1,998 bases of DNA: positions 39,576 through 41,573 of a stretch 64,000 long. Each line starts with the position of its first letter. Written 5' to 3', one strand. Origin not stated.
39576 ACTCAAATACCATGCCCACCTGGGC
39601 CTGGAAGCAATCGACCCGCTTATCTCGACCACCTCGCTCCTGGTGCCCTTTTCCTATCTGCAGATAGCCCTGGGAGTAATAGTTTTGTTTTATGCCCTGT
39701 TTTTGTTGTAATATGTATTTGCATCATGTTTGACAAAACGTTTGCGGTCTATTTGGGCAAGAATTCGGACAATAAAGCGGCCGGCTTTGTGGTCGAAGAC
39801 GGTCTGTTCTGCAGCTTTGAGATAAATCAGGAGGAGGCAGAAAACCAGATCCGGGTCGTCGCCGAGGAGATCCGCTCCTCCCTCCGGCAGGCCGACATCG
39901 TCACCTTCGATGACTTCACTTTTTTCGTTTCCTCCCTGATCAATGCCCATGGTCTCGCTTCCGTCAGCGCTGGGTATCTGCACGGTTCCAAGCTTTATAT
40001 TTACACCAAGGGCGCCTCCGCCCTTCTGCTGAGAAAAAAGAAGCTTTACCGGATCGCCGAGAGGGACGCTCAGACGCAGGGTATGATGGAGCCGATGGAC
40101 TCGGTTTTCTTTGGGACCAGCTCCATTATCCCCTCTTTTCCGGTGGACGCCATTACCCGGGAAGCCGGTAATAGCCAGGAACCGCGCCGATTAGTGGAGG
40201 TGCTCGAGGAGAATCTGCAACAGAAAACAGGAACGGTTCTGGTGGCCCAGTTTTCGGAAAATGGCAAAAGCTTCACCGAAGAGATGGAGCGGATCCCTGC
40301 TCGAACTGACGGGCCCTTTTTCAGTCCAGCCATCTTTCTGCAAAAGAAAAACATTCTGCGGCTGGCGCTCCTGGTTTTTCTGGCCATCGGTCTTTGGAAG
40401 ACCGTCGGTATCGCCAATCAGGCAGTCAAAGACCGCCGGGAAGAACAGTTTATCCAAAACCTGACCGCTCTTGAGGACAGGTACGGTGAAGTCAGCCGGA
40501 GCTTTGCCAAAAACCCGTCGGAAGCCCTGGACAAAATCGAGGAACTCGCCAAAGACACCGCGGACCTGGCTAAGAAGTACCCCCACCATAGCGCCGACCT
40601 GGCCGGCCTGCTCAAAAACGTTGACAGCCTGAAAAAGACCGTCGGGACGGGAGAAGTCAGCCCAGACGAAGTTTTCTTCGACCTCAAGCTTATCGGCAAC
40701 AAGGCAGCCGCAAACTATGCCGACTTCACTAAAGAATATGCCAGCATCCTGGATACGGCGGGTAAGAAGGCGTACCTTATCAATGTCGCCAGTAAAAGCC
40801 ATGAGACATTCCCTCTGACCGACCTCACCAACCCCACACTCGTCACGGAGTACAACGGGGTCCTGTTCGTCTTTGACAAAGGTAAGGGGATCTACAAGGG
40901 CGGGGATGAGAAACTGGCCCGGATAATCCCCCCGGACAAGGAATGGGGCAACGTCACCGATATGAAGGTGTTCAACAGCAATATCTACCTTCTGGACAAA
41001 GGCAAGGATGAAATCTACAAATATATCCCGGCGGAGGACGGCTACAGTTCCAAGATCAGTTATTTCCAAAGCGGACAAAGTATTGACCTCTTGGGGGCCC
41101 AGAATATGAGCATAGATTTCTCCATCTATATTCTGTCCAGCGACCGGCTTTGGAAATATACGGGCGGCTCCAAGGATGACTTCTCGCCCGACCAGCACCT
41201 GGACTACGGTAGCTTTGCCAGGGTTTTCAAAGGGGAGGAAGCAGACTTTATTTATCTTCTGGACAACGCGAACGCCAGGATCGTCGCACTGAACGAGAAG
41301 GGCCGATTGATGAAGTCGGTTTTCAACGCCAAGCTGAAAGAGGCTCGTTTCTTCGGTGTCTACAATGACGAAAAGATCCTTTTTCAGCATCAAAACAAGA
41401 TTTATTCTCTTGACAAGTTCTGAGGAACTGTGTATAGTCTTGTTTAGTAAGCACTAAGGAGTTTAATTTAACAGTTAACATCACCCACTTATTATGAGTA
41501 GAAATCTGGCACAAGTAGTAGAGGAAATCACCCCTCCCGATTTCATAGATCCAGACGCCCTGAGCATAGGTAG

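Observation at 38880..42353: Membrane-protein operon ending in a second pilin-like pair: candidate cell-surface module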

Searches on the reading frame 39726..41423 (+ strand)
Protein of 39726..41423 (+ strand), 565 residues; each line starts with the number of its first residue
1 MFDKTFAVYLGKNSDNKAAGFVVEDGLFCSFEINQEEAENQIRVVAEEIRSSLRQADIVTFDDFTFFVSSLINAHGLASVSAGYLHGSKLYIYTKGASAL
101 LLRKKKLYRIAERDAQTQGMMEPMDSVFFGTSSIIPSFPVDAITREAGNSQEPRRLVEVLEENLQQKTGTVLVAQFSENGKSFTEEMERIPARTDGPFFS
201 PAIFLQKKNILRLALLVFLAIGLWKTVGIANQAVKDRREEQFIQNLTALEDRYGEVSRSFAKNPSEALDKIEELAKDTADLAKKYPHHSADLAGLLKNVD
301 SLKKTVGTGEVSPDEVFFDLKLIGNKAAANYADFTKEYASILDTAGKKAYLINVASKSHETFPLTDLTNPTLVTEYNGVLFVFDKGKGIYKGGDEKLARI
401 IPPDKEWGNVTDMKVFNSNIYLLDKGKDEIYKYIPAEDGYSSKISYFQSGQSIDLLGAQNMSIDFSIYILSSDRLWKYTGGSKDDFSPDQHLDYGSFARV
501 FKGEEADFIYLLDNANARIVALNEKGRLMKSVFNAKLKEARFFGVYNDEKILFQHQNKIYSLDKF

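Call 3: search_protein_families(library=pfam, proteins=[window:39726-41423:+], max_evalue=1)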
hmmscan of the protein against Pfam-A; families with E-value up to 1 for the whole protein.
window:39726-41423:+ (565 aa): 2 families
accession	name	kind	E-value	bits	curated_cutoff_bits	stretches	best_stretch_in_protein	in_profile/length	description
PF24073.1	DUF7365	-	0.11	13.1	27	1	233-305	30-100/101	Coiled-coil region of unknown function (DUF7365)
PF05957.18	DUF883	-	0.17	12.2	25.4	0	267-285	10-28/53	DUF883 N-terminal domain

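Call 8: find_homologous_proteins(query=window:39726-41423:+)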
Query window:39726-41423:+ (565 aa): 61 proteins with E <= 0.001 among 8000 candidates.
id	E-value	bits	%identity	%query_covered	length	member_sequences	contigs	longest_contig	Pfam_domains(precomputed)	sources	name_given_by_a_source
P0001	0.0e+0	1254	100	100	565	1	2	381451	-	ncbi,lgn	-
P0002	1.3e-134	468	42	100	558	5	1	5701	-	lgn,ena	-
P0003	2.4e-132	460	41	100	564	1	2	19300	-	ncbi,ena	-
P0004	2.1e-119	418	38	100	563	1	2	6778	-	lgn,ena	-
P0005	1.3e-113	399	38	99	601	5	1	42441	-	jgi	-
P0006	1.6e-111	392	38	100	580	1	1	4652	-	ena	-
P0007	2.0e-108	381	36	100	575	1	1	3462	-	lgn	-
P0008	7.6e-86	307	33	100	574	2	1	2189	-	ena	-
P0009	1.4e-84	303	33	100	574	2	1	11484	-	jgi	-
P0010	1.7e-48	184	27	99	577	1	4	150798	-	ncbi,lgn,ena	-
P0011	2.6e-47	180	28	99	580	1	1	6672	-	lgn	-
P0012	1.8e-46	177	29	100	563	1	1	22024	-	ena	-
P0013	3.7e-46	176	29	100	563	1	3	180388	-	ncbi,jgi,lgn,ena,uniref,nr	ncbi:MAG: hypothetical protein UR56_C0008G0023 [Candidatus Roizmanbacteria bacterium GW2011_GWC2_34_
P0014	7.5e-46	175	29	100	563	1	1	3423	-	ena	-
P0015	1.8e-45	174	29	100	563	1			-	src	-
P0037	1.2e-40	158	29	100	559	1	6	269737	-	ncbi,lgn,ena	ncbi:MAG: hypothetical protein AAB441_04640 [Patescibacteria group bacterium]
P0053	8.1e-18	82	31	48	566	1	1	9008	-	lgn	-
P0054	3.4e-13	67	30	28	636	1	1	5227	-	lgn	-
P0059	4.5e-5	40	25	22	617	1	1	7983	-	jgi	-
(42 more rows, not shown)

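Call 10: find_encoding_contigs(protein=P0013, flank=6000, max_places=2)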
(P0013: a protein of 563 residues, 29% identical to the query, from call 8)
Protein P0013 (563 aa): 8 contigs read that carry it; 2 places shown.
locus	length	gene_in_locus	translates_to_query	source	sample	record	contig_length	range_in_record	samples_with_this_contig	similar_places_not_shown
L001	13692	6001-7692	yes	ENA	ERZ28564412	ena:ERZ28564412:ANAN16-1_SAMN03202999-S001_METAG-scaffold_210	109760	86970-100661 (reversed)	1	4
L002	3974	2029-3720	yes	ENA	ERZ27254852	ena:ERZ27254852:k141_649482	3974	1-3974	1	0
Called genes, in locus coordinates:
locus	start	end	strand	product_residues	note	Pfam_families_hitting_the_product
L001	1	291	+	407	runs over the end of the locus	PF12704:MacB_PCD, PF02687:FtsX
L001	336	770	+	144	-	PF18914:DUF5666 (faint)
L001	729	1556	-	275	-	PF03239:FTR1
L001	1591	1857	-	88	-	PF01541:GIY-YIG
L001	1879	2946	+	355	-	PF05448:AXE1 (faint), PF02129:Peptidase_S15 (weak), PF12740:PETase (weak), PF20434:BD-FAE (weak), PF00561:Abhydrolase_1 (weak), PF12146:Hydrolase_4, PF00326:Peptidase_S9, PF08840:BAAT_C, +2 more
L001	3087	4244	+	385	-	PF09903:DUF2130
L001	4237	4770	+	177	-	-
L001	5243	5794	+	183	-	-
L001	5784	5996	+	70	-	PF18901:DUF5657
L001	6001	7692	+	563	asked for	-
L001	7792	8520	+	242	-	-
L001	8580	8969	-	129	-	PF18895:T4SS_pilin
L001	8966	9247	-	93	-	-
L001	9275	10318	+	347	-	PF02661:Fic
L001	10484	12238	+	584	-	PF04675:DNA_ligase_A_N, PF01068:DNA_ligase_A_M, PF04679:DNA_ligase_A_C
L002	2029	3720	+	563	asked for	-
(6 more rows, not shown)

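Call 11: find_encoding_contigs(protein=P0005, flank=6000, max_places=2)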
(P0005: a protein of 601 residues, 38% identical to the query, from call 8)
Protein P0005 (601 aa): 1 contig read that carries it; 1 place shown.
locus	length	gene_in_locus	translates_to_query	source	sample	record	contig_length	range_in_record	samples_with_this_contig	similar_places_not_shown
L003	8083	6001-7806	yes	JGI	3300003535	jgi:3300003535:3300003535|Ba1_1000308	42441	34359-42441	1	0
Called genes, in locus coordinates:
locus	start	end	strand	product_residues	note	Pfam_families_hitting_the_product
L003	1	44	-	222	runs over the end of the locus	PF02481:DNA_processg_A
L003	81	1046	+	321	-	PF00389:2-Hacid_dh, PF02826:2-Hacid_dh_C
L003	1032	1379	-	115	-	PF18895:T4SS_pilin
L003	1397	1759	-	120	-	-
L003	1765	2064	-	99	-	PF18895:T4SS_pilin (faint)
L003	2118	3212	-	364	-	PF23459:S1_RRP5 (faint), PF00575:S1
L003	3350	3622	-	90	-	PF00216:Bac_DNA_binding, PF18291:HU-HIG (weak)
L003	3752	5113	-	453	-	PF12072:RNase_Y_N, PF00013:KH_1 (weak), PF01966:HD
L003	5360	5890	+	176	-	-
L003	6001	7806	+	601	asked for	-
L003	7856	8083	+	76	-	?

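Call 12: find_encoding_contigs(protein=P0037, flank=6000, max_places=2)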
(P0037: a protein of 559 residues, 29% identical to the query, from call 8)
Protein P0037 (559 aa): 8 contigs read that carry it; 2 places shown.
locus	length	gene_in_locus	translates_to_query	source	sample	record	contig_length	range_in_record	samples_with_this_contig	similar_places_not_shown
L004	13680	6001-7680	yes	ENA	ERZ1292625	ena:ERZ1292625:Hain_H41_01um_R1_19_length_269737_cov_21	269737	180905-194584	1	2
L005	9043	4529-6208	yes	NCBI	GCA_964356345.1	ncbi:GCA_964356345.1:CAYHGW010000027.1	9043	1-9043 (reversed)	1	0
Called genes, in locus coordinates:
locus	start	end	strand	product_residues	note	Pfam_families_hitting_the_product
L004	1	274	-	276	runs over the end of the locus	PF03239:FTR1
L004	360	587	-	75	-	-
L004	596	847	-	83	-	PF01541:GIY-YIG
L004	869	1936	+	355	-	PF05448:AXE1 (faint), PF02129:Peptidase_S15 (weak), PF12740:PETase (faint), PF00561:Abhydrolase_1, PF12146:Hydrolase_4, PF12697:Abhydrolase_6 (weak), PF00326:Peptidase_S9, PF08840:BAAT_C (weak), +2 more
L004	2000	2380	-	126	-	-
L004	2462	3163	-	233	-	-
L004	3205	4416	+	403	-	PF09903:DUF2130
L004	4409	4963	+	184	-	-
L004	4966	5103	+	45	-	-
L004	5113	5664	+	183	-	-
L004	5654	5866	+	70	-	PF18901:DUF5657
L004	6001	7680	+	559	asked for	-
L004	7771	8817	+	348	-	-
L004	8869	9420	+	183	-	-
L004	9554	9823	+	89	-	-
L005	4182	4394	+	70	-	PF18901:DUF5657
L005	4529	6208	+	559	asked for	-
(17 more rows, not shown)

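Call 14: find_encoding_contigs(protein=P0001, flank=10000, max_places=2)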
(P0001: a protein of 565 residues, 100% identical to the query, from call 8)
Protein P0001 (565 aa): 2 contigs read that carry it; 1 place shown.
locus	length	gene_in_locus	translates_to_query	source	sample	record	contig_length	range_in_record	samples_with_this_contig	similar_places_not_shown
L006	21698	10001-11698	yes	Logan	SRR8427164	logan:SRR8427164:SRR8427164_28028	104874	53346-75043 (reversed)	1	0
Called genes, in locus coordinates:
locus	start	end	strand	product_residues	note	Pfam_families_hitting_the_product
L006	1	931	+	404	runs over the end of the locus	PF04932:Wzy_C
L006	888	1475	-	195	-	PF18915:DUF5667 (weak)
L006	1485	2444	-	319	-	PF01745:IPT (weak), PF01715:IPPT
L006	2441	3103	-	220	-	PF02481:DNA_processg_A, PF18306:LDcluster4 (weak)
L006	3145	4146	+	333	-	PF00389:2-Hacid_dh, PF02826:2-Hacid_dh_C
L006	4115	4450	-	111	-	PF18895:T4SS_pilin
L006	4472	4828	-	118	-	-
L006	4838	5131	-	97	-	PF18895:T4SS_pilin (weak)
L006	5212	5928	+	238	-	PF01255:Prenyltransf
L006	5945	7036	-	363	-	PF23459:S1_RRP5 (faint), PF00575:S1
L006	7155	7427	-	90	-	PF00216:Bac_DNA_binding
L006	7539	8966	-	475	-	PF12072:RNase_Y_N, PF00013:KH_1 (weak), PF01966:HD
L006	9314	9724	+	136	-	-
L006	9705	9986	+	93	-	PF18901:DUF5657 (faint)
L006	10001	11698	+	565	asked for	-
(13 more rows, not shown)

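Call 17: search_protein_families(library=ncbifam, proteins=[window:39726-41423:+], max_evalue=1)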
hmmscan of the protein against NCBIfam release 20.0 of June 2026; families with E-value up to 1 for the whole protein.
window:39726-41423:+ (565 aa): 1 family
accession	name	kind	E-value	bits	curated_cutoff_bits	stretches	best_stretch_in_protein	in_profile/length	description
NF053768.1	CIS12_fam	equivalog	0.14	10.7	860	1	337-429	98-190/715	CIS12 family contractile injection system protein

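Call 26: predict_structure(alignment_id=A1)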
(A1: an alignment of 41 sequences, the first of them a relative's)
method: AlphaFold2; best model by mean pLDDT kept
length: 565 residues; sequences in the alignment: 41
mean_pLDDT: 88.7   pTM: 0.59
mean pLDDT of the five models: 88.7, 88.2, 87.6, 87.5, 86.9
residues with pLDDT >= 90: 408; 70-90: 115; 50-70: 13; < 50: 29
segments of 3 or more residues with pLDDT < 50: 180-206
pLDDT, mean of each block of 10 residues (from residue 1): 85 93 95 93 94 91 96 94 94 97 94 95 94 92 89 92 88 81 32 35 41 72 73 85 94 88 84 93 91 91 87 94 92 95 96 95 94 97 97 92 95 97 97 94 93 92 96 94 89 93 91 95 93 94 90 95 85
secondary structure, 60 per line:
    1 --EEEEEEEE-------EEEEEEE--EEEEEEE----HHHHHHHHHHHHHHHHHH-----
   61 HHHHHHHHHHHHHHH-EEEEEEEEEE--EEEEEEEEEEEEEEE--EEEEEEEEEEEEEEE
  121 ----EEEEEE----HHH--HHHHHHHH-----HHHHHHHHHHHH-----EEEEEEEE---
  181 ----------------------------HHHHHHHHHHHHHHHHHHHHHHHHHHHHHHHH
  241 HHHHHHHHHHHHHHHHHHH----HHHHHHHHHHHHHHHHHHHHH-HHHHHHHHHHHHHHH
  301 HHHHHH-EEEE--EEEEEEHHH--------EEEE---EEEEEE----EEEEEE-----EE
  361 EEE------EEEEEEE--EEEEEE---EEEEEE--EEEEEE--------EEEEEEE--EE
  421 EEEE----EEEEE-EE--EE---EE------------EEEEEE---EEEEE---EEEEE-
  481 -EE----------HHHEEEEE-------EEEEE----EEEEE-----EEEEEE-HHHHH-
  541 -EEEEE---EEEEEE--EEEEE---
elements in order: E3-10 E18-24 E27-33 H38-55 H61-75 E77-86 E89-103 E106-120 E125-130 H140-147 H153-164 E170-177 H209-259 H264-284 H286-306 E308-311 E314-319 E331-334 E338-343 E348-353 E359-363 E370-376 E379-384 E388-393 E396-401 E410-416 E419-424 E429-433 E458-463 E467-471 E475-479 E497-501 E509-513 E518-522 E528-533 H535-539 E542-546 E550-555 E558-562

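Call 28: search_protein_families(library=pfam, alignment_id=A1, max_evalue=0.5)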
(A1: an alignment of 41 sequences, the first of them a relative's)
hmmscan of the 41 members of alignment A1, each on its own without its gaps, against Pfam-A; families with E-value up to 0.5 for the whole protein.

A. member 1, P0001 (565 aa): 2 families
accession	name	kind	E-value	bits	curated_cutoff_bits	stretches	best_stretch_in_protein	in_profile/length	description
PF24073.1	DUF7365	-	0.11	13.1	27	1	233-305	30-100/101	Coiled-coil region of unknown function (DUF7365)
PF05957.18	DUF883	-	0.17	12.2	25.4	0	267-285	10-28/53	DUF883 N-terminal domain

B. families by the number of members that match (of 41 scanned): 59 families (the first 25 are shown)
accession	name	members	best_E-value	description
PF01436.27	NHL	4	0.00015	NHL repeat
PF20912.2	RPC3_helical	4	0.0019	DNA-directed RNA polymerase III subunit RPC3, helical hairpin domain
PF23385.1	Beta-prop_IFT140_2nd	3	0.0084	IFT140 second beta-propeller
PF17776.6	NLRC4_HD2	3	0.1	NLRC4 helical domain HD2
PF24814.1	WD40_Prp19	2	0.0017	Prp19 WD40 domain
PF06785.16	UPF0242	2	0.0018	Uncharacterised protein family (UPF0242) N-terminus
PF25443.1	ANG-1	2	0.014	ANG-1-like domain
PF19880.4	DUF6353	2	0.019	Family of unknown function (DUF6353)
PF24805.1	EIF3I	2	0.019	EIF3I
PF07006.16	DUF1310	2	0.025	Protein of unknown function (DUF1310)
PF21774.3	NagJ_C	2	0.04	Hyaluronidase post-catalytic domain-like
PF04695.18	Pex14_N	2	0.12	Pex14 N-terminal domain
PF05061.18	Pox_A11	1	0.0027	Poxvirus A11 Protein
PF00430.23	ATP-synt_B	1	0.0032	ATP synthase B/B' CF(0)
PF17170.10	DUF5128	1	0.0088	6-bladed beta-propeller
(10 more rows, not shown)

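Call 29: fold_search(model_id=the predicted structure, library=pdb)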
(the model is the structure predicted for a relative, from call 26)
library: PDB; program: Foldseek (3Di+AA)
matches with E <= 10: 1019; with E <= 0.001: 587
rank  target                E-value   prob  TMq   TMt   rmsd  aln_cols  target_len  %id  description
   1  2dg0_F                3.9e-09  1.00  0.35  0.57   5.0       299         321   16  Crystal structure of Drp35, a 35kDa drug responsive protein from Staphylococcus aureus (released 2006-12-12)
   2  2dg0_I                4.6e-09  1.00  0.35  0.57   5.1       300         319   15  Crystal structure of Drp35, a 35kDa drug responsive protein from Staphylococcus aureus (released 2006-12-12)
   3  6f0t_A                5.2e-09  1.00  0.35  0.71   4.2       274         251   14  Crystal structure of Pizza6-SFW (released 2018-03-21)
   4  2cm1                  5.2e-09  1.00  0.26  0.55   4.5       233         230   12  Crystal structure of the catalytic domain of serine threonine protein phosphatase PstP in complex with 2 Manganese ions. (released 2007-06-12)
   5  6qsd                  5.7e-09  1.00  0.36  0.75   3.9       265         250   15  Crystal structure of Pizza6S (released 2020-03-18)
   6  7qrw                  7.1e-09  1.00  0.32  0.61   4.9       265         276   12  Crystal structure of NHL domain of TRIM3 (released 2022-05-04)
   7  6rek                  7.5e-09  1.00  0.34  0.70   4.4       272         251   16  Crystal structure of Pizza6-SH with Cu2+ (released 2019-07-31)
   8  3ww9                  9.8e-09  1.00  0.34  0.70   4.1       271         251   15  Crystal structure of the computationally designed Pizza6 protein (released 2014-10-08)
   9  2dso_B                1.0e-08  1.00  0.32  0.52   6.1       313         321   15  Crystal structure of D138N mutant of Drp35, a 35kDa drug responsive protein from Staphylococcus aureus (released 2006-12-12)
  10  2dg0_B                1.1e-08  1.00  0.34  0.55   5.4       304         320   15  Crystal structure of Drp35, a 35kDa drug responsive protein from Staphylococcus aureus (released 2006-12-12)
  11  6rej                  1.2e-08  1.00  0.36  0.76   3.8       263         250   15  Crystal structure of Pizza6-SH with Zn2+ (released 2019-07-31)
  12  2dg0_E                1.4e-08  1.00  0.35  0.57   5.1       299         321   15  Crystal structure of Drp35, a 35kDa drug responsive protein from Staphylococcus aureus (released 2006-12-12)
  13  2dg0_A                1.4e-08  1.00  0.34  0.55   5.4       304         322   14  Crystal structure of Drp35, a 35kDa drug responsive protein from Staphylococcus aureus (released 2006-12-12)
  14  6f0q_A                1.9e-08  1.00  0.34  0.70   4.4       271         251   15  Crystal structure of Pizza6-AYW (released 2018-03-21)
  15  7zpw_A                2.0e-08  1.00  0.33  0.68   5.2       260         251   15  Crystal structure of Pizza6-TSK-TSH with Silicotungstic Acid (STA) polyoxometalate (released 2023-05-10)
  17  1txo_B                3.4e-08  1.00  0.26  0.55   4.3       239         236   11  Crystal structure of the Mycobacterium tuberculosis serine/threonine phosphatase PstP/Ppp at 1.95 A. (released 2004-11-23)
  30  2j86_A                1.3e-07  1.00  0.26  0.56   4.0       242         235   12  Structural analysis of the PP2C Family Phosphatase tPphA of Thermosynechococcus elongatus (released 2007-11-06)
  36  2j86_B                1.6e-07  1.00  0.25  0.54   4.2       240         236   12  Structural analysis of the PP2C Family Phosphatase tPphA of Thermosynechococcus elongatus (released 2007-11-06)
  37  1txo_A                1.9e-07  1.00  0.26  0.56   4.2       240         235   12  Crystal structure of the Mycobacterium tuberculosis serine/threonine phosphatase PstP/Ppp at 1.95 A. (released 2004-11-23)
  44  6jkv_B                2.6e-07  1.00  0.24  0.53   5.2       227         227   13  PppA, a key regulatory component of T6SS in Pseudomonas aeruginosa (released 2019-06-26)
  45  6jkv_A                2.7e-07  1.00  0.25  0.54   4.9       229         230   12  PppA, a key regulatory component of T6SS in Pseudomonas aeruginosa (released 2019-06-26)
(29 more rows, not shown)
